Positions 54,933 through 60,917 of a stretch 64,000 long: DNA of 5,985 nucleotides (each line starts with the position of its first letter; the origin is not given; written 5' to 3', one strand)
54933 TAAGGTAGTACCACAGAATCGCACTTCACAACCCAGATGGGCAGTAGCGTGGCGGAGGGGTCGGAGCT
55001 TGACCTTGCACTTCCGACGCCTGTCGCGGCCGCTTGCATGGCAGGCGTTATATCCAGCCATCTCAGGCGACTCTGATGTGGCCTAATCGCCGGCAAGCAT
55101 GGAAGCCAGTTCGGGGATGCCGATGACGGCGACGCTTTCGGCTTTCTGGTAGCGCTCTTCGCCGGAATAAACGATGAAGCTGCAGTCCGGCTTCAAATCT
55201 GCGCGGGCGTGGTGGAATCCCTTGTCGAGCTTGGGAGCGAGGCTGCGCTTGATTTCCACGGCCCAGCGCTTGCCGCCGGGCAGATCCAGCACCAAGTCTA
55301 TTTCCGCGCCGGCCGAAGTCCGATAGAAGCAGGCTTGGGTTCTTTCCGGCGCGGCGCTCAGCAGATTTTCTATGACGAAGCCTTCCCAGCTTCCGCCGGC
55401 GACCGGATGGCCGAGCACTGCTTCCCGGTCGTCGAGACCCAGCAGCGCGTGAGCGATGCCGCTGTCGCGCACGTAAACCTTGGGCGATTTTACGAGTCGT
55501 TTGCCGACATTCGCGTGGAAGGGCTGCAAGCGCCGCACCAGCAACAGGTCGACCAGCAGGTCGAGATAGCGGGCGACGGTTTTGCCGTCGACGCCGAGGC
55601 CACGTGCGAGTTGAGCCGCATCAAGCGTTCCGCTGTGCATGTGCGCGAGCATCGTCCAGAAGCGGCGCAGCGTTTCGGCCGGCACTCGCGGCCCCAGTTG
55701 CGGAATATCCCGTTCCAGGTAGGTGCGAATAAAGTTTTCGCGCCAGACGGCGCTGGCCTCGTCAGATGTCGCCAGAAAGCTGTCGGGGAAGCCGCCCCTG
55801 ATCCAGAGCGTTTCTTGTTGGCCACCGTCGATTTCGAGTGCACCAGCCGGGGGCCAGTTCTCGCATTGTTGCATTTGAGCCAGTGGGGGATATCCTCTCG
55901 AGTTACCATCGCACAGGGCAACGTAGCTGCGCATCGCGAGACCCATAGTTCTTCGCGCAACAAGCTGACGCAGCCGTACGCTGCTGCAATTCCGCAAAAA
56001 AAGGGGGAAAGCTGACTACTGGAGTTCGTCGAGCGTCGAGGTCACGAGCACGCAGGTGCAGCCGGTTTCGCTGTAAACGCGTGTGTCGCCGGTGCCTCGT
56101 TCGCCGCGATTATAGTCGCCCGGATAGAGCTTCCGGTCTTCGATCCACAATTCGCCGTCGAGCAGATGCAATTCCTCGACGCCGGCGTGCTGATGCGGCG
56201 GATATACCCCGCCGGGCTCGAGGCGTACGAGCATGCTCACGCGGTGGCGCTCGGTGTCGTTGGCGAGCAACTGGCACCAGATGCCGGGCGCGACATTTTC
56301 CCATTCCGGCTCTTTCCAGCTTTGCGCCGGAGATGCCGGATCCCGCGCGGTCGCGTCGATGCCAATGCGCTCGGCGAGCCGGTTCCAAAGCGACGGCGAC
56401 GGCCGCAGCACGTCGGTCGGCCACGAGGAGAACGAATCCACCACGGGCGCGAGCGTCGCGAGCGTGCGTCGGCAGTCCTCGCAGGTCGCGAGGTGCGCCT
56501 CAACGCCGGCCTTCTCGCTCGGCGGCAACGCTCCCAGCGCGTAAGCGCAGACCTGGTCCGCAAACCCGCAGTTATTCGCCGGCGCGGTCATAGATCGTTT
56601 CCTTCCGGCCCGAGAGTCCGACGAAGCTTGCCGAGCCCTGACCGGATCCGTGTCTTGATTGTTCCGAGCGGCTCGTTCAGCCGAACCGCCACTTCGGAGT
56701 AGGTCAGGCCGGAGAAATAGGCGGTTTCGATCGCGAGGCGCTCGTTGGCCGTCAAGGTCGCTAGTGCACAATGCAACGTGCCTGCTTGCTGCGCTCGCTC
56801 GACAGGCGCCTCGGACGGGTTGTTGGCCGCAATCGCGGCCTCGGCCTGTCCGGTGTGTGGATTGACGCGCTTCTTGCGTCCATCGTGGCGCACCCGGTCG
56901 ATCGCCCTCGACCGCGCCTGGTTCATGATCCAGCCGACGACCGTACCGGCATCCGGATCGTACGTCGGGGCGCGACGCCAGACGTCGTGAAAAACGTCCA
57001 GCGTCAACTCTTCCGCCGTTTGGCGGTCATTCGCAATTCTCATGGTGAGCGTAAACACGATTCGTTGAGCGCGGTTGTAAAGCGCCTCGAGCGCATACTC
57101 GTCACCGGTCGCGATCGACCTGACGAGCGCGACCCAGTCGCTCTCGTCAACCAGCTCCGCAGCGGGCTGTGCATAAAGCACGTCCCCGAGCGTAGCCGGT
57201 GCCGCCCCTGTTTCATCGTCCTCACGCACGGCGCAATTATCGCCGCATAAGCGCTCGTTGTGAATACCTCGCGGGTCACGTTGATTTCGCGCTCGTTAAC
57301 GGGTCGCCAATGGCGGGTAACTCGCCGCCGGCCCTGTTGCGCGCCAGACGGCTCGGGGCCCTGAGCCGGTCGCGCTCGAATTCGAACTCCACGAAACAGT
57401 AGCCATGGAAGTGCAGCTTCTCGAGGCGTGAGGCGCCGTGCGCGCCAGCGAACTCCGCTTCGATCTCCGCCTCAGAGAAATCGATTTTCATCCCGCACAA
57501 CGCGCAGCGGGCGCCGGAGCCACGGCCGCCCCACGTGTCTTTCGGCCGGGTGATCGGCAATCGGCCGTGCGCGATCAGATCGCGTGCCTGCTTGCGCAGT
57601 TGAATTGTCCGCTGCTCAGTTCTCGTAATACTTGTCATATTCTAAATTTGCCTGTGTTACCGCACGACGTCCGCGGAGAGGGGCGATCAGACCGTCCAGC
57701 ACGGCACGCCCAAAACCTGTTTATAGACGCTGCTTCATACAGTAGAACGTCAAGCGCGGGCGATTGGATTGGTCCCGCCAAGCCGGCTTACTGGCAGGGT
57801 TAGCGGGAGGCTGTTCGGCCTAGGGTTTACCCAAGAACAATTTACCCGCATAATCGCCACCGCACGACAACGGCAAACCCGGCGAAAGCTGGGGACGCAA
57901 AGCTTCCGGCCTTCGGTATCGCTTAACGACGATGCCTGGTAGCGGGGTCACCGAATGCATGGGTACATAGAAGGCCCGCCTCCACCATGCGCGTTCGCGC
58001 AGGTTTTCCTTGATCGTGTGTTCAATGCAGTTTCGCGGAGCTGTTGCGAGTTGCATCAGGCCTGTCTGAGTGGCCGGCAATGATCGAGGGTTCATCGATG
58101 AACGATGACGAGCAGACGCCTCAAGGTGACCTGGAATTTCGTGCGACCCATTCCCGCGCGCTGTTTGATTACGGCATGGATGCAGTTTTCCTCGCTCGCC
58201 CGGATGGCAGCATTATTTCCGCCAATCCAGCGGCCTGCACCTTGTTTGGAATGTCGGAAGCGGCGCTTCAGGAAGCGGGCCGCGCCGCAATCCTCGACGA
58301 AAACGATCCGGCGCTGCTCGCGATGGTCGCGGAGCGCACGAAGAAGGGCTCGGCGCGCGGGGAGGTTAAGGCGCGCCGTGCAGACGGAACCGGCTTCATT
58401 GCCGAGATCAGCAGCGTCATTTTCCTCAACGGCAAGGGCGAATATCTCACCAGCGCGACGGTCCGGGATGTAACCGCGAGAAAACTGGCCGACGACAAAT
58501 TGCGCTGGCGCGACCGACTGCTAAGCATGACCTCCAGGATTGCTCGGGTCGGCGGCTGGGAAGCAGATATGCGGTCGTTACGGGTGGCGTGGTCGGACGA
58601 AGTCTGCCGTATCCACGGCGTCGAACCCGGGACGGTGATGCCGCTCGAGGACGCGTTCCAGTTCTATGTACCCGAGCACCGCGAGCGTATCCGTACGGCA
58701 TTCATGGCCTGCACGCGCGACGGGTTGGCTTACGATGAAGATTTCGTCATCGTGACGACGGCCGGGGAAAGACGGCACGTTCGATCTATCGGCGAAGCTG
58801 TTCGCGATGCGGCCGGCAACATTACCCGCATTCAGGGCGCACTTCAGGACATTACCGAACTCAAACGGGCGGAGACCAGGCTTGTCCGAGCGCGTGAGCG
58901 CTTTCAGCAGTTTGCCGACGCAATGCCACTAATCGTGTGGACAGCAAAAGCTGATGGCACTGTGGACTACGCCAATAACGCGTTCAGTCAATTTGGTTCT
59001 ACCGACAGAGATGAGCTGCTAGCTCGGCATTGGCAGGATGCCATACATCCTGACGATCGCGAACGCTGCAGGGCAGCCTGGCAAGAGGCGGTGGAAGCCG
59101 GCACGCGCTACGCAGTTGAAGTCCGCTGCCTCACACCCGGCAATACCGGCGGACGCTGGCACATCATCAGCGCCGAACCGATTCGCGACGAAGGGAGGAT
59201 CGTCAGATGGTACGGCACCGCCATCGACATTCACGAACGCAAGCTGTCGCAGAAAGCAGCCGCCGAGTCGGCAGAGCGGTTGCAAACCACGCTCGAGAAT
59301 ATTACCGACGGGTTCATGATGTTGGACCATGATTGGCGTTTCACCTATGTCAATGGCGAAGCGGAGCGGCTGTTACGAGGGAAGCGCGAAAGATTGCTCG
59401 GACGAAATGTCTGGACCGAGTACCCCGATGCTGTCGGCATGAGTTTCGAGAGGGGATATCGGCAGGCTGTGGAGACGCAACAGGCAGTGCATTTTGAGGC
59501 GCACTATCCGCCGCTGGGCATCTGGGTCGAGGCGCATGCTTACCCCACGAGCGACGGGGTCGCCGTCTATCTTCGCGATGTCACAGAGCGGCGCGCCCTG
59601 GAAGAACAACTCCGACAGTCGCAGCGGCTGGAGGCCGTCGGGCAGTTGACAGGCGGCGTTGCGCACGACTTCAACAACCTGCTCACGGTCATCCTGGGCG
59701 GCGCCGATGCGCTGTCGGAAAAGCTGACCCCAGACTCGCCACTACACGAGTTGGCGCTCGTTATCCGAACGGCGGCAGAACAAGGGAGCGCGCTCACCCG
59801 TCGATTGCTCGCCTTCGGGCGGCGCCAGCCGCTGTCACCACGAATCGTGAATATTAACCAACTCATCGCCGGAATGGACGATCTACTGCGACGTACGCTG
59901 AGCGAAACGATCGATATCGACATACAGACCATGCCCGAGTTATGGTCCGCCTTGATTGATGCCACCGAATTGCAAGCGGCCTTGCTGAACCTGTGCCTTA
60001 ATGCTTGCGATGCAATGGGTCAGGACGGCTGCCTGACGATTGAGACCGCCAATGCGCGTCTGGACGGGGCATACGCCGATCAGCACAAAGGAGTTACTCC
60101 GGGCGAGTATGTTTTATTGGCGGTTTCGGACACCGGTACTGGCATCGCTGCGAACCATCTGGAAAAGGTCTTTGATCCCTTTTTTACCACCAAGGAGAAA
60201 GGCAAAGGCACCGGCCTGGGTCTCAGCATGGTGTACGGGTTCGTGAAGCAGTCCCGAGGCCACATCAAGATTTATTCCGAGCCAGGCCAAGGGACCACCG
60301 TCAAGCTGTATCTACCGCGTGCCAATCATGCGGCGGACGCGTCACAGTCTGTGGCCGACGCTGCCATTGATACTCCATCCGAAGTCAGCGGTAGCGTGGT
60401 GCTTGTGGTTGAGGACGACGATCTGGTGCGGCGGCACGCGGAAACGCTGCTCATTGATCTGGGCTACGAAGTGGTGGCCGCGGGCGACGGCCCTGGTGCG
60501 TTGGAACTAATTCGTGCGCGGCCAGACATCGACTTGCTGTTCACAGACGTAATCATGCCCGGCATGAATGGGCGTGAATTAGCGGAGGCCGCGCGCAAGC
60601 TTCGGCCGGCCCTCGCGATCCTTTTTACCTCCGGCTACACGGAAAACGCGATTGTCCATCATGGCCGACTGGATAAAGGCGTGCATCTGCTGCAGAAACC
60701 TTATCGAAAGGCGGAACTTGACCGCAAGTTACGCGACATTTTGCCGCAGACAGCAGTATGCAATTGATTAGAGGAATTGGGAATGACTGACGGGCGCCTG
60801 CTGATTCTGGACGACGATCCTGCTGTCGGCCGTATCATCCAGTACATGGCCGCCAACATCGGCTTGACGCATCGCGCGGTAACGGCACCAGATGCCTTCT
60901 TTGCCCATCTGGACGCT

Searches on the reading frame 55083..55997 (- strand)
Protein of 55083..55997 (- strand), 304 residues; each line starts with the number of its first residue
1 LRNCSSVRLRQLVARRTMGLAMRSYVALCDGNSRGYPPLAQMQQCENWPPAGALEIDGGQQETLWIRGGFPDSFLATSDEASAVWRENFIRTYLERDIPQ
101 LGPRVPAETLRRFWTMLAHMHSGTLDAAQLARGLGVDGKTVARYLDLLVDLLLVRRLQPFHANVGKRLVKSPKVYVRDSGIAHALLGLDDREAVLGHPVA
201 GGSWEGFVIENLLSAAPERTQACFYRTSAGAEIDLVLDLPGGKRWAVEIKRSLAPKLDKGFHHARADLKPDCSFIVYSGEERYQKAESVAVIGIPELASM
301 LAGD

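Call 60: search_protein_families(library=pfam, proteins=[window:55083-55997:-], max_evalue=0.001)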
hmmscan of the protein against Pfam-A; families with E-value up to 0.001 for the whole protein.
window:55083-55997:- (304 aa): 1 family
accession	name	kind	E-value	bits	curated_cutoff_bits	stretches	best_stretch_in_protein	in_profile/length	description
PF13635.12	DUF4143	-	6.4e-49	166.2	28.1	1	95-252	1-160/160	Domain of unknown function (DUF4143)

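Call 61: search_protein_families(library=padloc, proteins=[window:55083-55997:-], max_evalue=0.00001)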
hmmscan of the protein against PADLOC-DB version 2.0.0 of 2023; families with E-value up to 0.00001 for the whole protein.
window:55083-55997:- (304 aa): 4 families
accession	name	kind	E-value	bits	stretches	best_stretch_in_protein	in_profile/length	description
PDLC04790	PDC-S01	-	4.4e-55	185.1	1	57-297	170-417/422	-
PDLC04789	PDC-S01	-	1.1e-23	81.9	1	62-261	153-352/375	-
PDLC04791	PDC-S01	-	9.3e-14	48.9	1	65-282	162-381/395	-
PDLC04787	PDC-S01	-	1.7e-12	45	1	67-192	180-310/412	-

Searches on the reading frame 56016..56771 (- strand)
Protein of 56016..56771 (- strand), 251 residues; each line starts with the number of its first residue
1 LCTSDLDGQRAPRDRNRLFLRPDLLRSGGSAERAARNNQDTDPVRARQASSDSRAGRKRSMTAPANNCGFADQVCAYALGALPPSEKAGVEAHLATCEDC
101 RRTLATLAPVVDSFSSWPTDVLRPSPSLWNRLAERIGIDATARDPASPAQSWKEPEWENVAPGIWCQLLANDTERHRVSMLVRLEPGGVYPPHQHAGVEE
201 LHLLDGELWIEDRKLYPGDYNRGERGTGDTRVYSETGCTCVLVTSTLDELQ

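Call 60: search_protein_families(library=pfam, proteins=[window:56016-56771:-], max_evalue=0.001)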
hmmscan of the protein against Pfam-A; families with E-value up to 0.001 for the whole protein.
window:56016-56771:- (251 aa): 3 families
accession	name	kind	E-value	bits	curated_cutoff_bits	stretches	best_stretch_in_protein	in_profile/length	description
PF12973.13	Cupin_7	-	4.1e-15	55.9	27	1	154-244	10-101/105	ChrR Cupin-like domain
PF13490.11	zf-HC2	-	8e-09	35.9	22.2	1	72-101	6-35/35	Putative zinc-finger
PF22618.1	RskA_N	-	0.00066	20.2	27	0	75-102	6-33/48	Anti-sigma-K factor RskA, N-terminal domain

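Call 61: search_protein_families(library=padloc, proteins=[window:56016-56771:-], max_evalue=0.00001)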
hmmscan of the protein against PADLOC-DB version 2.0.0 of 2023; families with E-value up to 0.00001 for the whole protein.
window:56016-56771:- (251 aa): 0 families

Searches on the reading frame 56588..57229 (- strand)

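Call 60: search_protein_families(library=pfam, proteins=[window:56588-57229:-], max_evalue=0.001)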
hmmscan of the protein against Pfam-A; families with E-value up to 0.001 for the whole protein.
window:56588-57229:- (213 aa): 4 families
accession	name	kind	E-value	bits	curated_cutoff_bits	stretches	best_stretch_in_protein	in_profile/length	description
PF04545.22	Sigma70_r4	-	7.6e-12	45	24.1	1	155-203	1-49/50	Sigma-70, region 4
PF08281.18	Sigma70_r4_2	-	9.2e-10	38.5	25.7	1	152-202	4-54/54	Sigma-70, region 4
PF04542.20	Sigma70_r2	-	1.4e-09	38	24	1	50-118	1-70/71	Sigma-70 region 2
PF07638.17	Sigma70_ECF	-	0.00013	22.4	21.1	1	34-195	6-172/185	ECF sigma factor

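Call 61: search_protein_families(library=padloc, proteins=[window:56588-57229:-], max_evalue=0.00001)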
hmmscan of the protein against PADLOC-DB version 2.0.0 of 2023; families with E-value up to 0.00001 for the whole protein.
window:56588-57229:- (213 aa): 0 families

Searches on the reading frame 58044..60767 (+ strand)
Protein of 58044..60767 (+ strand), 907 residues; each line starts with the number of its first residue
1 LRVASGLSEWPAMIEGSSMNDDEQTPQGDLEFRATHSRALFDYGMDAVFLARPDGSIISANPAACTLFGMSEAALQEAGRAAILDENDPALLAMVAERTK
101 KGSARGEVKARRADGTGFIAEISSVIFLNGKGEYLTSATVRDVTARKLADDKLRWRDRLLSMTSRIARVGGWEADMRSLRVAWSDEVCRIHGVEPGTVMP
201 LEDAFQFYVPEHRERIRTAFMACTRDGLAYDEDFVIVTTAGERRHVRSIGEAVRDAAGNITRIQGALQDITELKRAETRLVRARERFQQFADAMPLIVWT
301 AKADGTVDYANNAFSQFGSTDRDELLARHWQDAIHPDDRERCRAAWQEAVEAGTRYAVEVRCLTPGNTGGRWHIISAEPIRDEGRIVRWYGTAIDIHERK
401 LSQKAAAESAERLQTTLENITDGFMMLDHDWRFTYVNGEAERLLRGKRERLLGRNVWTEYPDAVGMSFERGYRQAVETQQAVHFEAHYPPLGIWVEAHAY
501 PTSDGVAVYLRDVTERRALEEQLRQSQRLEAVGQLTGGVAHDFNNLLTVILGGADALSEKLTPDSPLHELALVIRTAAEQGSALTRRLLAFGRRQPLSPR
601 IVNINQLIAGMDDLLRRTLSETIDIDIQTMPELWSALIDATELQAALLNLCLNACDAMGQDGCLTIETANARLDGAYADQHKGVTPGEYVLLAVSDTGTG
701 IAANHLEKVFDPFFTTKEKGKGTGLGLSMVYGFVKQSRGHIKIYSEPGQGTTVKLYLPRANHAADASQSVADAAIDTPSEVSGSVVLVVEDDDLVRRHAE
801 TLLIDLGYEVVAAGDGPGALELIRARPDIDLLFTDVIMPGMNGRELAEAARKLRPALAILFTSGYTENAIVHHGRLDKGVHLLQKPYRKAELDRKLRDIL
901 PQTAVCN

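Call 60: search_protein_families(library=pfam, proteins=[window:58044-60767:+], max_evalue=0.001)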
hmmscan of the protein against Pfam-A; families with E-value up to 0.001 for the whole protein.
window:58044-60767:+ (907 aa): 9 families
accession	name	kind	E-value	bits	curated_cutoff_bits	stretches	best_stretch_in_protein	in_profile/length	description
PF08448.16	PAS_4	-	4.6e-35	120.6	23.1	2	417-518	1-110/110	PAS fold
PF13426.13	PAS_9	-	5.2e-34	117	27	3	46-145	2-103/103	PAS domain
PF08447.18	PAS_3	-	6.6e-33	113.3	25.6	2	309-393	3-89/89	PAS fold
PF00989.32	PAS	-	1.1e-22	80.6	22.6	2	411-483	1-73/113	PAS fold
PF02518.31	HATPase_c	-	1.1e-21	77.8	26.4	1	639-760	2-110/111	Histidine kinase-, DNA gyrase B-, and HSP90-like ATPase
PF13188.13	PAS_8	-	2.4e-18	65.7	21.8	2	38-77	4-45/65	PAS domain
PF00072.30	Response_reg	-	2.7e-17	63.4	30.2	1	786-896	1-110/111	Response regulator receiver domain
PF00512.31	HisKA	-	1.3e-07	32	26.9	1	533-595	3-64/66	His Kinase A (phospho-acceptor) domain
PF24820.1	Diguanyl_cycl_sensor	-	0.00035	20.9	28.1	0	43-76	4-37/109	Diguanylate cyclase-like sensor domain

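Call 61: search_protein_families(library=padloc, proteins=[window:58044-60767:+], max_evalue=0.00001)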
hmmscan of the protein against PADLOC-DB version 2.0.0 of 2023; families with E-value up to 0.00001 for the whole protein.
window:58044-60767:+ (907 aa): 0 families
